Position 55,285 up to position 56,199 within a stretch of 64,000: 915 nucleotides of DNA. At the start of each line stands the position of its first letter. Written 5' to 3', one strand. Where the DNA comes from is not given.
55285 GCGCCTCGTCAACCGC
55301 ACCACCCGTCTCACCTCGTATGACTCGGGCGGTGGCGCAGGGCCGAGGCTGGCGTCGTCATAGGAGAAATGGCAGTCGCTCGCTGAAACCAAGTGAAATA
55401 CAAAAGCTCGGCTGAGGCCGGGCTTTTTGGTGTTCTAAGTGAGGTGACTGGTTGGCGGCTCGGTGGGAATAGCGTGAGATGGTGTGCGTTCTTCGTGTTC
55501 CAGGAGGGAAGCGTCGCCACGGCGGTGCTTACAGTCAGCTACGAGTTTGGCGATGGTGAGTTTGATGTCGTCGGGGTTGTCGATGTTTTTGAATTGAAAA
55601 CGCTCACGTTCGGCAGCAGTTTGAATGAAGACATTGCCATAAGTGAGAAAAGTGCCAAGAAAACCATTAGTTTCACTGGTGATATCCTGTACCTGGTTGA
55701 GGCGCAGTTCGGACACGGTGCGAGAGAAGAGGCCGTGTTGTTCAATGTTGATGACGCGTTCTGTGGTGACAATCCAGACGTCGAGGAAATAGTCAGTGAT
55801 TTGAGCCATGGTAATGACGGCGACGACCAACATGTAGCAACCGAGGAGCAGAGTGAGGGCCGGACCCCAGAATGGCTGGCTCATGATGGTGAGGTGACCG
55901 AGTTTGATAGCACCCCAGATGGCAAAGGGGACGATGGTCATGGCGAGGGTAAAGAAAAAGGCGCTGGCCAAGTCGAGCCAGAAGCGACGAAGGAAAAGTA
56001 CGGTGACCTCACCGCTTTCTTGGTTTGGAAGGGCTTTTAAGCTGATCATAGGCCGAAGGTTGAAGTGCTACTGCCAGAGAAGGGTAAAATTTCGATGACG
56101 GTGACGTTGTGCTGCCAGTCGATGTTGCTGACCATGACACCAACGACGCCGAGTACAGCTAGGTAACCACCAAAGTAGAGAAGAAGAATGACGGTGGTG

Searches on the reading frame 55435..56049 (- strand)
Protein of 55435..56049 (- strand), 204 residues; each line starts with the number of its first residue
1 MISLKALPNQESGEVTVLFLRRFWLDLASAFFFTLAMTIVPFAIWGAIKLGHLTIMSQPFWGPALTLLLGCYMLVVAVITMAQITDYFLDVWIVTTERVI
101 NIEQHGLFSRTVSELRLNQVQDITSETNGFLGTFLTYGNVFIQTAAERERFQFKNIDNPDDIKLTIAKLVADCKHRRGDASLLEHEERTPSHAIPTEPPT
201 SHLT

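Call 50: search_protein_families(library=pfam, proteins=[window:55435-56049:-], max_evalue=0.001)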
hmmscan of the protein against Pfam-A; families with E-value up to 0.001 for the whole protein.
window:55435-56049:- (204 aa): 1 family
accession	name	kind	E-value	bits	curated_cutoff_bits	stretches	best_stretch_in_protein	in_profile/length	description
PF03703.20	bPH_2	-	1.2e-05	25.9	22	1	92-164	5-76/78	Bacterial PH domain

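Call 69: find_encoding_contigs(protein=window:55435-56049:-, flank=1500, max_places=10)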
Protein window:55435-56049:- (204 aa): 1 contig read that carries it; 1 place shown.
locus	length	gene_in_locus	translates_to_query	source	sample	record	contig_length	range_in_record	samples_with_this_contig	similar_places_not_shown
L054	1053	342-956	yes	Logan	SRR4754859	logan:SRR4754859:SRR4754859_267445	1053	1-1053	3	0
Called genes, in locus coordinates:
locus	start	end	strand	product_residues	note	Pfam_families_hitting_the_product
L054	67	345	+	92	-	-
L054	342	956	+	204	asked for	PF03703:bPH_2 (faint)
